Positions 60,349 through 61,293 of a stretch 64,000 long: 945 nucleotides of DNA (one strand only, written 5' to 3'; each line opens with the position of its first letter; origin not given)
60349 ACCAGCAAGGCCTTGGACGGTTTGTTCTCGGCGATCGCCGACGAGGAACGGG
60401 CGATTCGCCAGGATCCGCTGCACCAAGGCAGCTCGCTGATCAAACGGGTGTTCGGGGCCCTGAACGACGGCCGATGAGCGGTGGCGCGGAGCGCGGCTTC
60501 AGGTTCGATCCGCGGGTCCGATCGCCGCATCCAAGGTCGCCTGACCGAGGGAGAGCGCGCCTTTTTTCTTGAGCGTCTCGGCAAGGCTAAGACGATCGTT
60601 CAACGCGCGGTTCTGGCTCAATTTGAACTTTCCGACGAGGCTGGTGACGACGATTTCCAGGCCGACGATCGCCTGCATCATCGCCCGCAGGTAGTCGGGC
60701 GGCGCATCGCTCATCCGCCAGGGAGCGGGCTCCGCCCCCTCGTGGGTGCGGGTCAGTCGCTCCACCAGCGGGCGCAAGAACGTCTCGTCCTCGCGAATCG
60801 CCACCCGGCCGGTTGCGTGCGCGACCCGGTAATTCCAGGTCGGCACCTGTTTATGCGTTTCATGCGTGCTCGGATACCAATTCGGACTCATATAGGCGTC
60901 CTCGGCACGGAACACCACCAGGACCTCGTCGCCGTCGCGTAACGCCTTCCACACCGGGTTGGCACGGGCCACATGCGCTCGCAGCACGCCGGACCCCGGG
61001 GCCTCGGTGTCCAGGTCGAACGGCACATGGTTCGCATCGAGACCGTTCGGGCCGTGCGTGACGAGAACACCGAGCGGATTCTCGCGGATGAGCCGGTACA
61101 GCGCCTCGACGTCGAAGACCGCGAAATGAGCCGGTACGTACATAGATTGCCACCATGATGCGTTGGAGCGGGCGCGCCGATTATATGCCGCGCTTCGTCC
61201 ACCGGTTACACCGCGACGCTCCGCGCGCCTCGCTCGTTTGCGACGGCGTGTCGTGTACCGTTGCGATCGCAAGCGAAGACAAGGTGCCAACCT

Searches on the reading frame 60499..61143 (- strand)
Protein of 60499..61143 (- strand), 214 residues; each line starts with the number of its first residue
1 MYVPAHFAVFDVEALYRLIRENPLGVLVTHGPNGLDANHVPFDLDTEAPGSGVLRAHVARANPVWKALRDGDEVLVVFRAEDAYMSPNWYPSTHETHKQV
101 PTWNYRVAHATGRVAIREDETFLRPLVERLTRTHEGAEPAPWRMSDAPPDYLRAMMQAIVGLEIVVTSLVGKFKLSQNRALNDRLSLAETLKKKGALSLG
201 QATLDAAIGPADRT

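Call 24: search_protein_families(library=pfam, proteins=[window:60499-61143:-], max_evalue=0.0001)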
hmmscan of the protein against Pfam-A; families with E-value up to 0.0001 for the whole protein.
window:60499-61143:- (214 aa): 1 family
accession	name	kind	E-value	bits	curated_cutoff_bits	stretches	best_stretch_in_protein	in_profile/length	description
PF04299.18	FMN_bind_2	-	1.2e-64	217.5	22.4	1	1-167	1-167/168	Putative FMN-binding domain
